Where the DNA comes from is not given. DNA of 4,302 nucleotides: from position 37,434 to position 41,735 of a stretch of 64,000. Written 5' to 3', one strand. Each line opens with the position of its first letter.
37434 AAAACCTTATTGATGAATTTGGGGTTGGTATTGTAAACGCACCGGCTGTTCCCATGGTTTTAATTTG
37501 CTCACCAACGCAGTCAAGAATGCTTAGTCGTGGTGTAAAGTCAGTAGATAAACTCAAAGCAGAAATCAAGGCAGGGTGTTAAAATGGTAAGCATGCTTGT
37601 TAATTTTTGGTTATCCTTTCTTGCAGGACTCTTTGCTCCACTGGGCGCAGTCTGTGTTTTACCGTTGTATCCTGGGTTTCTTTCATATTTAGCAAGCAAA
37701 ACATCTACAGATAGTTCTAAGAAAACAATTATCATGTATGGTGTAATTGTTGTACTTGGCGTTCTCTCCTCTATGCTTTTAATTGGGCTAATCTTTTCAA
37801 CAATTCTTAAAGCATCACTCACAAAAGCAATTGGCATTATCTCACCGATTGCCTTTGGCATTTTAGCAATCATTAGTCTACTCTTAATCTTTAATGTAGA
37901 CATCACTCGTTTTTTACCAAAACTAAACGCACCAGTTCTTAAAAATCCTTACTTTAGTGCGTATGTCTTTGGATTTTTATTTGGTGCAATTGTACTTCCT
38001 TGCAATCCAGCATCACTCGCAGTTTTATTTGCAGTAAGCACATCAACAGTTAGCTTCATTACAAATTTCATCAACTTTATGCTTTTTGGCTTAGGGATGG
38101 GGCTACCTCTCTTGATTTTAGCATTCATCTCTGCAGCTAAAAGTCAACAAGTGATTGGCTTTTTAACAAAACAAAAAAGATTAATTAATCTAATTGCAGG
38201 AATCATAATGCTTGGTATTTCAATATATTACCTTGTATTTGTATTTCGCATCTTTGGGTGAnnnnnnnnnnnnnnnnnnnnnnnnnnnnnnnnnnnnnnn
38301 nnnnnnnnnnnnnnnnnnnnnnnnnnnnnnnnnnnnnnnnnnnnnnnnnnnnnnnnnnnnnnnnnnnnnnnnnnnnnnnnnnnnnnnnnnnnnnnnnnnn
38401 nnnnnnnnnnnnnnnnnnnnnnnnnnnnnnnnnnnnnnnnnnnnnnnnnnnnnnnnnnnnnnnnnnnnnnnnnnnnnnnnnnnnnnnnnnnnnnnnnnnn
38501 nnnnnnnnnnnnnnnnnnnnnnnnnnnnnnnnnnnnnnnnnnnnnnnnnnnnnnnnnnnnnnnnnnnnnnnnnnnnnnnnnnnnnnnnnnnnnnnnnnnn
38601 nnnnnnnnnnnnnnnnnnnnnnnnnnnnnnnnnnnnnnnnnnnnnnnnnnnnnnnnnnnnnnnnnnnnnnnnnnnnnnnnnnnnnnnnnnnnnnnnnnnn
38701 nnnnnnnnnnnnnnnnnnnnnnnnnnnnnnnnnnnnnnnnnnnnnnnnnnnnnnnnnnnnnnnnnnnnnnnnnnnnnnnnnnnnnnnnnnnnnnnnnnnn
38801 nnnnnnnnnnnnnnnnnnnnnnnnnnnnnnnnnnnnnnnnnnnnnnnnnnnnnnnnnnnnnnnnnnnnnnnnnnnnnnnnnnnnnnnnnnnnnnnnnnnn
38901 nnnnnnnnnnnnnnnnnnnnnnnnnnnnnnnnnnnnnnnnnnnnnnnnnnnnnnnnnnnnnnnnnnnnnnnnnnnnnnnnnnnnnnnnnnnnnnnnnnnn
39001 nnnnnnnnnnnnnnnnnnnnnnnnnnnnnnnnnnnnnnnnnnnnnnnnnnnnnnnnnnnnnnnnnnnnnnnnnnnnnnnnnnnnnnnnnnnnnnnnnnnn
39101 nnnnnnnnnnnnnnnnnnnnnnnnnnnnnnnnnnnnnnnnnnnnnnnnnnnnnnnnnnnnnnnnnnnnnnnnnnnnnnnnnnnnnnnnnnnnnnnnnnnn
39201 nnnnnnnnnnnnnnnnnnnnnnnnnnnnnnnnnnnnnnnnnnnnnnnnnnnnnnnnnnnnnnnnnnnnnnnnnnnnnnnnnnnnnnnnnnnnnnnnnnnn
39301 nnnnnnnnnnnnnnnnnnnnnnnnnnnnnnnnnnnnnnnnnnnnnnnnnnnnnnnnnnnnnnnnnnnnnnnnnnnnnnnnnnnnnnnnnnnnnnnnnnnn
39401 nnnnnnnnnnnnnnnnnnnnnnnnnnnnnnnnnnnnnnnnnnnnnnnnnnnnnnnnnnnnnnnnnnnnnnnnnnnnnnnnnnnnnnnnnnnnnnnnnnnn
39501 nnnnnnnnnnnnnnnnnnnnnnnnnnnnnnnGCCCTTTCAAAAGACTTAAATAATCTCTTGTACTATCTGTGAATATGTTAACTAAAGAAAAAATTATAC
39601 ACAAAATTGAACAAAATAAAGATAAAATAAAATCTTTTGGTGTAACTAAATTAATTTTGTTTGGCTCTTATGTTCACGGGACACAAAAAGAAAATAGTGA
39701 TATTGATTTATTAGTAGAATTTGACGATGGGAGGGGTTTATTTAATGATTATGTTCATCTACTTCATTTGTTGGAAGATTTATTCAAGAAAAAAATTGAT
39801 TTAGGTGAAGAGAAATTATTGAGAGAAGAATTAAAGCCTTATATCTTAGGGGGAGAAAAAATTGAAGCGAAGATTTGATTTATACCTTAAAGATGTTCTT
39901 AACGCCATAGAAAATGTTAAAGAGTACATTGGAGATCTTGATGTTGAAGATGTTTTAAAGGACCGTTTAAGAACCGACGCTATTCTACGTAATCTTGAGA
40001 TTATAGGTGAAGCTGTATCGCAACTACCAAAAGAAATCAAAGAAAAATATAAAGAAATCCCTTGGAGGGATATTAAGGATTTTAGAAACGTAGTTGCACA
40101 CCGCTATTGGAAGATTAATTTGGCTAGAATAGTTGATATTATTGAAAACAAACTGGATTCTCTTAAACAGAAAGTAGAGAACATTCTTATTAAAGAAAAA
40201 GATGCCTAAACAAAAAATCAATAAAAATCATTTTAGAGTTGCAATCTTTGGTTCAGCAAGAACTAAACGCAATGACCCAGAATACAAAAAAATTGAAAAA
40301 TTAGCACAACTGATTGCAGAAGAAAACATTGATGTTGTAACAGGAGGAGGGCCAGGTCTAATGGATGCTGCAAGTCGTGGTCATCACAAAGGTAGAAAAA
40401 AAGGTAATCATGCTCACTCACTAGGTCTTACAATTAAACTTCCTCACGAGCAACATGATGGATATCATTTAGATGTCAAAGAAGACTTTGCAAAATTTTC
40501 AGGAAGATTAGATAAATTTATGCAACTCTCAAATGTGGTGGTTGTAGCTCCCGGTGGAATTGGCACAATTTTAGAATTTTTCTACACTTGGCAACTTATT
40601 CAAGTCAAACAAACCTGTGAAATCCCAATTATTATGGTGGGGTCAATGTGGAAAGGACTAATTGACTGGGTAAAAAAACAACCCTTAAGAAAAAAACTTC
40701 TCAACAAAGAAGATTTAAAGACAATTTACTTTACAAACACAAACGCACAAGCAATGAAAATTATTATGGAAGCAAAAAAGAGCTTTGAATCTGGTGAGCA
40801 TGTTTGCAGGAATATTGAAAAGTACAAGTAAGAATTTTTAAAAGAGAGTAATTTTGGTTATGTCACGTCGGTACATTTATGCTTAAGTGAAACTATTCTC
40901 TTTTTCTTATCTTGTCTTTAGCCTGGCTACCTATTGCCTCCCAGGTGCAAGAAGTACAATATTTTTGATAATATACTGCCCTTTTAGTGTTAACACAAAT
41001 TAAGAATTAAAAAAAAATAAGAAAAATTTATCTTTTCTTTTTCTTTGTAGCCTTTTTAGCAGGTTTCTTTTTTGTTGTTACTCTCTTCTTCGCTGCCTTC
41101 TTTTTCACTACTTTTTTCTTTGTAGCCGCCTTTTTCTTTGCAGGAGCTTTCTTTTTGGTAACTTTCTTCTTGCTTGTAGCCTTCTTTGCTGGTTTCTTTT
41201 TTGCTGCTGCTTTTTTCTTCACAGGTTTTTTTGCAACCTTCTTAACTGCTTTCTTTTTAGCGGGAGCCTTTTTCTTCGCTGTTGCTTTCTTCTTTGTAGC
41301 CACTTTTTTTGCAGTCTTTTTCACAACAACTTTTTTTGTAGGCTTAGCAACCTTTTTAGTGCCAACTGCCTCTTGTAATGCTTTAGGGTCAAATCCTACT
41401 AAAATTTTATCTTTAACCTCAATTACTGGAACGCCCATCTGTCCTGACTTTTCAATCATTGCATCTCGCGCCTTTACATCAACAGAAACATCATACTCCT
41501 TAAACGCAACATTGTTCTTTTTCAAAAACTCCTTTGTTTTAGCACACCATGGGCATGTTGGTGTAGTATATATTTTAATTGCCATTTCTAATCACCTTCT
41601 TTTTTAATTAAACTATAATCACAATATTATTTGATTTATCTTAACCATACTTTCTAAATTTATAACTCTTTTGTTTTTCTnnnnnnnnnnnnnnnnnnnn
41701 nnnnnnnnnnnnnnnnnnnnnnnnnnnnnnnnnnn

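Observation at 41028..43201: Glutaredoxin fused to an H1-like tail, divergent from a disulfide reductase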

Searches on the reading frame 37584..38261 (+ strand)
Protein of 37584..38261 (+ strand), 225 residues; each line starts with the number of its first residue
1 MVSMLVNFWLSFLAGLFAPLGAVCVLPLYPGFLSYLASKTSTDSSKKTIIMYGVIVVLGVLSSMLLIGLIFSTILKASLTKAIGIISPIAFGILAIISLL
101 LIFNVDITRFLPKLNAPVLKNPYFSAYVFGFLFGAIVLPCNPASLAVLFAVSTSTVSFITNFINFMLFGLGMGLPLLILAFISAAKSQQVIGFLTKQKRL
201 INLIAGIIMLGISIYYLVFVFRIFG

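Call 3: search_protein_families(library=pfam, proteins=[window:37584-38261:+], max_evalue=0.01)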
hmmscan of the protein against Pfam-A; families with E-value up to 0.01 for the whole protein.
window:37584-38261:+ (225 aa): 1 family
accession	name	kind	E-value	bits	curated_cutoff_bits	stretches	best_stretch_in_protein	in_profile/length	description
PF02683.22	DsbD_TM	-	4.1e-08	33.2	27.1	1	9-216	6-214/219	Cytochrome C biogenesis protein transmembrane domain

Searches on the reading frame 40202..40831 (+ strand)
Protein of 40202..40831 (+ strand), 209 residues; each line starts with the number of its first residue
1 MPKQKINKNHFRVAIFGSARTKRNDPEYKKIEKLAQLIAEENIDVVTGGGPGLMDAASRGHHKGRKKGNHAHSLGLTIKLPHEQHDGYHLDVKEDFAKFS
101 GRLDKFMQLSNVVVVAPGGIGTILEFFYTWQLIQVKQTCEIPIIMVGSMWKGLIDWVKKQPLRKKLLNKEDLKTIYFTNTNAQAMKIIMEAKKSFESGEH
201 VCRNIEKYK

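Call 3: search_protein_families(library=pfam, proteins=[window:40202-40831:+], max_evalue=0.01)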
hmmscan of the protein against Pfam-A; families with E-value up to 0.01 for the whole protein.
window:40202-40831:+ (209 aa): 2 families
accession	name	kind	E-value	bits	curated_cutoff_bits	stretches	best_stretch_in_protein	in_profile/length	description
PF03641.19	Lysine_decarbox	-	9.8e-17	61.8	27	1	54-186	1-129/131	Possible lysine decarboxylase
PF18306.6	LDcluster4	-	7.3e-13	48.8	26.3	1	12-131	3-115/151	SLOG cluster4 family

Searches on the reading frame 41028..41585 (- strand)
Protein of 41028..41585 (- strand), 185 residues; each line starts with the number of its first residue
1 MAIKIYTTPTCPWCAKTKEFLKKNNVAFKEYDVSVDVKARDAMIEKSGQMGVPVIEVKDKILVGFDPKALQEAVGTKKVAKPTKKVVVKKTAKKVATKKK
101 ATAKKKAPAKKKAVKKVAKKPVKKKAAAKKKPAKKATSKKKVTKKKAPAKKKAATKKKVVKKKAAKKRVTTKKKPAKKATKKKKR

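Call 3: search_protein_families(library=pfam, proteins=[window:41028-41585:-], max_evalue=0.01)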
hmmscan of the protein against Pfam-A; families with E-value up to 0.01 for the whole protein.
window:41028-41585:- (185 aa): 4 families
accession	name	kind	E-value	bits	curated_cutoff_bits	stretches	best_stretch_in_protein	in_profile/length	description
PF00462.30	Glutaredoxin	-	1.7e-19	70.2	22.9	1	3-60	1-58/60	Glutaredoxin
PF13417.12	GST_N_3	-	4.2e-06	27.4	22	1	6-62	2-57/75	Glutathione S-transferase, N-terminal domain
PF07382.16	HC2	-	0.0011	19.6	40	1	74-183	33-144/194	Histone H1-like nucleoprotein HC2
PF05768.20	Glrx-like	-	0.0017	19.1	26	1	3-60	2-58/77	Glutaredoxin-like domain (DUF836)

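Call 4: search_protein_families(library=ncbifam, proteins=[window:41028-41585:-], max_evalue=0.01)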
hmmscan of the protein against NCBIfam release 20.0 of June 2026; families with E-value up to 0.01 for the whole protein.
window:41028-41585:- (185 aa): 19 families
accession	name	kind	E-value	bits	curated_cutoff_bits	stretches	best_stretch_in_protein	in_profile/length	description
TIGR02196.1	GlrX_YruB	hypoth_equivalog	1.1e-27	96.2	88.55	1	3-74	2-73/74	glutaredoxin-like protein, YruB-family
NF041212.1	Uxx_star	subfamily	1e-15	57.7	66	1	3-66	1-65/70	Uxx-star family glutaredoxin-like (seleno)protein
TIGR02181.1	GRX_bact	equivalog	9.1e-15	54.7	90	1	3-66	1-65/80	glutaredoxin 3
NF007923.0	PRK10638.1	equivalog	6.3e-13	48.6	129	1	3-66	4-67/83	glutaredoxin 3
TIGR02194.1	GlrX_NrdH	subfamily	1.5e-12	47.5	85.75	1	3-72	1-70/72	glutaredoxin-like protein NrdH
TIGR02200.1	GlrX_actino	hypoth_equivalog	3.7e-09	36.9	89.5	1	3-60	2-61/77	mycoredoxin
NF041211.1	gluta_UXX_star_2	equivalog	3.3e-08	33.4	100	1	4-66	2-65/71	UXX-star (seleno)protein family 2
NF041114.2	gluta_UXX_star_1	equivalog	8.4e-08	32.3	72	1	3-66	1-65/70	UXX-star selenoprotein family 1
NF045501.1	HUGP_GUXX-star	exception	1.4e-07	31.3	325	1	4-66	168-231/236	HUGP/GUXX-star fusion selenoprotein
TIGR02190.1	GlrX-dom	hypoth_equivalog_domain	1.9e-07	30.9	99.3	1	3-66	10-72/79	glutaredoxin-family domain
TIGR00411.1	redox_disulf_1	equivalog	3.2e-07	30.3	92.75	1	2-64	2-67/82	MJ0307 family thioredoxin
TIGR02180.1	GRX_euk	equivalog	2.1e-06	27.8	87.25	1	4-64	2-67/84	glutaredoxin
TIGR01617.1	arsC_related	subfamily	1.5e-05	25.3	75.05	1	3-41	1-39/117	Spx/MgsR family RNA polymerase-binding regulatory protein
NF038053.1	hist_H1_lk_Burk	equivalog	3.6e-05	24.1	80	1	73-183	18-128/195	histone H1-like DNA-binding protein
NF047338.1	gluta_UXX_star_3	exception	7.1e-05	22.8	97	1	4-44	2-42/70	UXX-star (seleno)protein family 3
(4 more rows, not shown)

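Call 9: find_homologous_proteins(query=window:41028-41585:-, region=1-78)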
Query window:41028-41585:-, residues 1-78 (78 aa): 50 proteins with E <= 0.001 among 56 candidates.
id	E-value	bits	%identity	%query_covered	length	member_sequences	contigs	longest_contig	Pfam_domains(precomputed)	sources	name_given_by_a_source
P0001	6.2e-27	111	62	99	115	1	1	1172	PF00462.31,PF13417.13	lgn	-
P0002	3.2e-25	105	60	96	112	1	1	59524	PF00462.31,PF13417.13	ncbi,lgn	-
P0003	4.2e-25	105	61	97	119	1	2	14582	PF00462.31,PF13417.13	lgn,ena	-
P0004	7.6e-25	104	58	99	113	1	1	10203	PF00462.31,PF13417.13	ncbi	-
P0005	9.2e-25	104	62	95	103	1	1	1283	PF00462.31,PF13192.13,PF13417.13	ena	-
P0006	2.5e-23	99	61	96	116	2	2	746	PF00462.31,PF13417.13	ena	-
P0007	3.0e-23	99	58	95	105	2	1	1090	PF00462.31,PF13417.13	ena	-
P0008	1.5e-22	97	60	96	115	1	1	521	PF00462.31,PF13192.13,PF13417.13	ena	-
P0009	2.3e-22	96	59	94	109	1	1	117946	PF00462.31,PF13417.13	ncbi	-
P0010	8.2e-22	94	63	94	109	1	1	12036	PF00462.31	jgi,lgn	-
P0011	4.1e-21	92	59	97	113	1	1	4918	PF00462.31,PF13417.13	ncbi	-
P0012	5.9e-21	92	55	95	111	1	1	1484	PF00462.31,PF13417.13,PF02798.27,PF13409.13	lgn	-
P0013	7.0e-20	88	55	100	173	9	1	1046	PF00462.31,PF17820.8,PF13180.13,PF13417.13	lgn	-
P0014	4.3e-19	86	58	92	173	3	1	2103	PF00462.31,PF17820.8,PF00595.30,PF13180.13,PF13417.13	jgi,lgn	-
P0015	5.5e-19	85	59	90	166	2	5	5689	PF00462.31,PF17820.8,PF00595.30,PF13180.13,PF13417.13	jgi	jgi:glutaredoxin 3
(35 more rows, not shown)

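Call 12: find_encoding_contigs(protein=P0002, flank=6000, max_places=3)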
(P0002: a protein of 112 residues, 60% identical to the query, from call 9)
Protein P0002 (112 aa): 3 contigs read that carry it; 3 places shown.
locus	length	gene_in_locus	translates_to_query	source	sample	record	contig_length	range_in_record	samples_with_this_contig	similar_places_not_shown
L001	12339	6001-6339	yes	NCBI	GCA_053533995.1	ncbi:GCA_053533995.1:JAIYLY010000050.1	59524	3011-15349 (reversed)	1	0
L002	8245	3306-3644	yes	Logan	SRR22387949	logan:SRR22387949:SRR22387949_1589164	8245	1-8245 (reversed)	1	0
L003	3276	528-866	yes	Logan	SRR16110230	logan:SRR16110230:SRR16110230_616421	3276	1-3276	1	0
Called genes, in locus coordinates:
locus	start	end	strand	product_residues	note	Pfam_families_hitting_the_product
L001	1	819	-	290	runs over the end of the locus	PF13292:DXP_synthase_N, PF00456:Transketolase_N, PF00676:E1_dh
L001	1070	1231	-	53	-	-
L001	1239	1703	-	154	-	-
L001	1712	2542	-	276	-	PF01944:SpoIIM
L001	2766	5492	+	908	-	-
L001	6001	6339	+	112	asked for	PF00462:Glutaredoxin, PF13417:GST_N_3 (weak)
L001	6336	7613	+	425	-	PF00390:malic, PF03949:Malic_M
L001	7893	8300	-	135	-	-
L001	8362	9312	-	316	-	PF00578:AhpC-TSA, PF08534:Redoxin, PF13905:Thioredoxin_8, PF17991:Thioredoxin_10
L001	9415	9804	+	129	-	PF07291:MauE (weak), PF07681:DoxX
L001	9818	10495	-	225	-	PF00834:Ribul_P_3_epim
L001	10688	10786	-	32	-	-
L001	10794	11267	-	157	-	PF02502:LacAB_rpiB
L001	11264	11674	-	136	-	-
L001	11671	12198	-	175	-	PF01909:NTP_transf_2, PF18765:Polbeta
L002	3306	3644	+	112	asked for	PF00462:Glutaredoxin, PF13417:GST_N_3 (weak)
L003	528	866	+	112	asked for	PF00462:Glutaredoxin, PF13417:GST_N_3 (weak)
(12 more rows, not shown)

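Call 13: find_encoding_contigs(protein=P0009, flank=6000, max_places=3)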
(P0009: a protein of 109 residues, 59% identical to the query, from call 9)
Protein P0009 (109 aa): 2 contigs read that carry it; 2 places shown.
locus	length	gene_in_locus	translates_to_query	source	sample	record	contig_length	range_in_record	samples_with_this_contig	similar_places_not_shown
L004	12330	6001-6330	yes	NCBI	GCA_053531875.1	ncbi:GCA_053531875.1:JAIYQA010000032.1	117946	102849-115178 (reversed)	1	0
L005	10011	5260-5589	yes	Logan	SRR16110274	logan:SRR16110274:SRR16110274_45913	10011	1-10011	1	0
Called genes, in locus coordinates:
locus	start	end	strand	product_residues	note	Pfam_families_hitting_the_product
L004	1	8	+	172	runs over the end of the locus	PF01923:Cob_adeno_trans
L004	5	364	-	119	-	-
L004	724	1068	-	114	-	-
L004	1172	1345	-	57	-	PF03683:UPF0175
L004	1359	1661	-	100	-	-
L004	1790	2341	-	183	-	PF13635:DUF4143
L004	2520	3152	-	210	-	PF00156:Pribosyltran, PF14681:UPRTase (weak)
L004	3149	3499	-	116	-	-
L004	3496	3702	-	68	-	PF14076:DUF4258 (weak)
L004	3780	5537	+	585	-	PF00664:ABC_membrane, PF00005:ABC_tran, PF02463:SMC_N (faint)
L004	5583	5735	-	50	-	-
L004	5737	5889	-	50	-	-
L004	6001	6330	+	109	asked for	PF00462:Glutaredoxin, PF13417:GST_N_3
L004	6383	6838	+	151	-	-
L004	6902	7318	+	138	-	-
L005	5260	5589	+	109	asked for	PF00462:Glutaredoxin, PF13417:GST_N_3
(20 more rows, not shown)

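Call 57: find_encoding_contigs(protein=P0010, flank=5000, max_places=2)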
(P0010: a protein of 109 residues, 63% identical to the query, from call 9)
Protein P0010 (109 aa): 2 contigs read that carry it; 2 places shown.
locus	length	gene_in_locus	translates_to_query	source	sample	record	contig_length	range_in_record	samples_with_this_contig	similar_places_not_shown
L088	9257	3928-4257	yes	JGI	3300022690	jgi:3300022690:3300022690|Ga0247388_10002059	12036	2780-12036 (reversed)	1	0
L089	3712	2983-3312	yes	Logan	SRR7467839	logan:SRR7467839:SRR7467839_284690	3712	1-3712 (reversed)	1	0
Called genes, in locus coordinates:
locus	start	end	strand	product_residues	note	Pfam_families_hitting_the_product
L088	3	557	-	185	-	?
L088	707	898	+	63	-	PF00313:CSD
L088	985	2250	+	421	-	PF14398:ATPgrasp_YheCD (faint)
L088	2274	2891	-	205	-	-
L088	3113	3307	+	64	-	-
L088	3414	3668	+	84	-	-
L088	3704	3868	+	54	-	-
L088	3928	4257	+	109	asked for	PF00462:Glutaredoxin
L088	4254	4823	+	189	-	PF14512:TM1586_NiRdase (faint), PF00881:Nitroreductase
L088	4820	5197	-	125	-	PF00072:Response_reg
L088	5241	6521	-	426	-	PF00270:DEAD, PF04851:ResIII, PF00271:Helicase_C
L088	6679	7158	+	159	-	-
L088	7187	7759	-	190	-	PF02834:LigT_PEase, PF13563:2_5_RNA_ligase2, PF02834:LigT_PEase (weak)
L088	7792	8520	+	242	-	PF22175:Ogg-HhH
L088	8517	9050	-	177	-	PF01161:PBP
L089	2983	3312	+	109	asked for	PF00462:Glutaredoxin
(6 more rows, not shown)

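Call 58: find_encoding_contigs(protein=P0003, flank=5000, max_places=2)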
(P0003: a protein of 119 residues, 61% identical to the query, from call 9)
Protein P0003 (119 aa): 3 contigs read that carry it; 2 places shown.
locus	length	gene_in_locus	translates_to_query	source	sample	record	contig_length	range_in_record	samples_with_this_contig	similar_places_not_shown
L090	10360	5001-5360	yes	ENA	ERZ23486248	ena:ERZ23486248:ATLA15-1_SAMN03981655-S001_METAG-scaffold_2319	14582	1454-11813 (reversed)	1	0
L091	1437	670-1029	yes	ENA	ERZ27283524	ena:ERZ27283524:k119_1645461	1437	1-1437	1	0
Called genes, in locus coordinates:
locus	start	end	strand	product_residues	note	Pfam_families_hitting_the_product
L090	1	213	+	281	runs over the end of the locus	-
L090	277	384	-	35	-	-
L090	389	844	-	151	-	PF07884:VKOR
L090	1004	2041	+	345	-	PF00069:Pkinase, PF07714:PK_Tyr_Ser-Thr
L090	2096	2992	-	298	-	-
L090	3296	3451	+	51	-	-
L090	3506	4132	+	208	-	-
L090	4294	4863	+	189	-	-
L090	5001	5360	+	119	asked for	PF00462:Glutaredoxin, PF13417:GST_N_3 (weak)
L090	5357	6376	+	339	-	PF07884:VKOR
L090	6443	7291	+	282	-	-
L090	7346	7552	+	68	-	-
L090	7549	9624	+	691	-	PF00723:Glyco_hydro_15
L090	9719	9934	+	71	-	-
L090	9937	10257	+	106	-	PF00581:Rhodanese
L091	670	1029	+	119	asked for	PF00462:Glutaredoxin, PF13417:GST_N_3 (weak)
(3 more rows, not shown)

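Call 59: find_encoding_contigs(protein=P0004, flank=5000, max_places=2)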
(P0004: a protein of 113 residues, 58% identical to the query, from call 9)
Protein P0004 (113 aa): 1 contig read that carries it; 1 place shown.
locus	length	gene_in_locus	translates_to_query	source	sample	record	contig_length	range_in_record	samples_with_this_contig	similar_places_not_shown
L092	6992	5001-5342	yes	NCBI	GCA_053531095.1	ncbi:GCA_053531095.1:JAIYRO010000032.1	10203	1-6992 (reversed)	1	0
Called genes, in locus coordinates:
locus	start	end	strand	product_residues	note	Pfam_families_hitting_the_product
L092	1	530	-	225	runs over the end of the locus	PF02517:Rce1-like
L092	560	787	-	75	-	-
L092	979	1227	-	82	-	-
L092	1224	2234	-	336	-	PF02779:Transket_pyr, PF02780:Transketolase_C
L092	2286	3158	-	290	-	PF13292:DXP_synthase_N, PF00456:Transketolase_N, PF00676:E1_dh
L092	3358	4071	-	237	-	PF11139:SfLAP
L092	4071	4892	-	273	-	PF07884:VKOR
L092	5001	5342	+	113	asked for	PF00462:Glutaredoxin, PF13417:GST_N_3 (weak)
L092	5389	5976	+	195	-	-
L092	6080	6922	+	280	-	PF00923:TAL_FSA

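Call 60: predict_structure(alignment_id=A1)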
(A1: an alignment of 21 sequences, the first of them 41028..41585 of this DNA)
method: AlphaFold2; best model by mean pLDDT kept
length: 185 residues; sequences in the alignment: 21
mean_pLDDT: 69.3   pTM: 0.43
mean pLDDT of the five models: 69.3, 69.1, 68.0, 67.7, 67.0
residues with pLDDT >= 90: 59; 70-90: 15; 50-70: 99; < 50: 12
segments of 3 or more residues with pLDDT < 50: none
pLDDT, mean of each block of 10 residues (from residue 1): 90 92 93 95 93 91 92 70 56 53 51 56 55 52 53 52 53 56 57
secondary structure, 60 per line:
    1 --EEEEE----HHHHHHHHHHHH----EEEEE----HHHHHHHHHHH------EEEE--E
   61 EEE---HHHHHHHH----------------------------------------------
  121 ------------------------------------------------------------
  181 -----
elements in order: E3-7 H12-23 E28-32 H37-47 E54-57 E60-63 H67-74

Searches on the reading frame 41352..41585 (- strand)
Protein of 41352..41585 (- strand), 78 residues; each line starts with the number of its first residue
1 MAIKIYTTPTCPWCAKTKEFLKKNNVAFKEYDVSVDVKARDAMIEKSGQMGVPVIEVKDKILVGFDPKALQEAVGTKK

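Call 19: search_protein_representatives(protein=window:41352-41585:-)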
Query: 78 residues. Proteins with E-value up to 0.001 (for the whole library): 4565; up to 1e-10: 440; up to 1e-30: 3. The best 150 are listed.
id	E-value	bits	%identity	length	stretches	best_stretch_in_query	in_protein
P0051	2.0e-37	142.3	45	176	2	3-69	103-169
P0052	1.6e-35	136.3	47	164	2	3-77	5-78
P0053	6.2e-33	128.1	42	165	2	3-73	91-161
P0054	1.7e-25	104.5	65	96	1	1-78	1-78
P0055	4.7e-24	99.9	59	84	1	3-76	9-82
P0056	1.3e-21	92.2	55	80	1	2-76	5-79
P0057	1.3e-21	92.2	57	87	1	2-73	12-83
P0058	1.0e-20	89.4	55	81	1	1-78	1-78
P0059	1.4e-20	88.9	54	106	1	3-72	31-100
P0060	1.5e-20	88.8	57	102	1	3-76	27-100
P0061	5.9e-20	86.9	56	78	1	1-75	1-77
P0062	1.3e-19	85.8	54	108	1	3-72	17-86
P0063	4.8e-19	84.0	48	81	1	1-75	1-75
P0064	7.4e-19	83.4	56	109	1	3-75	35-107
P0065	1.2e-18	82.8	55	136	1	3-73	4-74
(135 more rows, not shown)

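Call 71: search_solved_structures(query=window:41352-41585:-, max_evalue=0.0001)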
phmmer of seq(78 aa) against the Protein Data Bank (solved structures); distinct sequences matched with E-value up to 0.0001: 22.
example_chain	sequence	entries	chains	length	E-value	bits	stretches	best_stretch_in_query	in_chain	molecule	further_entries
7c10_A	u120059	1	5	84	2.7e-16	62.6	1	3-76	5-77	Glutaredoxin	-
7c12_A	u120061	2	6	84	7.4e-15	58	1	3-76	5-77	Glutaredoxin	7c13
3zij_A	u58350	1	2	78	5.5e-14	55.3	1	3-74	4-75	THIOREDOXIN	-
3zit_A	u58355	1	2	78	2.9e-13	53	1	3-74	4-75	THIOREDOXIN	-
1fov_A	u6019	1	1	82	1.9e-09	40.9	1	3-69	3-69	GLUTAREDOXIN 3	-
1r7h_A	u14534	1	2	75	1.9e-09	40.9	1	1-72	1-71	NrdH-redoxin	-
4mja_A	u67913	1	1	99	2.6e-09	40.5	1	3-71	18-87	Probable glutaredoxin ssr2061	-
4mjc_A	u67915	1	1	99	3.2e-09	40.1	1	3-67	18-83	Probable glutaredoxin ssr2061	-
3qmx_A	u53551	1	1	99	3.2e-09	40.1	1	3-67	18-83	Glutaredoxin A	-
4mjb_A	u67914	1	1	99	3.9e-09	39.9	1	3-67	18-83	Probable glutaredoxin ssr2061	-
4mje_A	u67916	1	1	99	1.2e-08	38.3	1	3-67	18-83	Probable glutaredoxin ssr2061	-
4hs1_A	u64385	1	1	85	1.3e-08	38.2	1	1-75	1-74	Glutaredoxin NrdH, putative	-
4tr0_A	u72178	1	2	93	2.8e-08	37.2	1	3-67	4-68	Glutaredoxin 3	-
4f2i_A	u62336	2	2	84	3.4e-08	36.9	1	3-75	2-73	Glutaredoxin NrdH, putative | Glutaredoxin-like protein NrdH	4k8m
3grx_A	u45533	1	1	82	5.3e-08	36.3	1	3-69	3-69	GLUTAREDOXIN 3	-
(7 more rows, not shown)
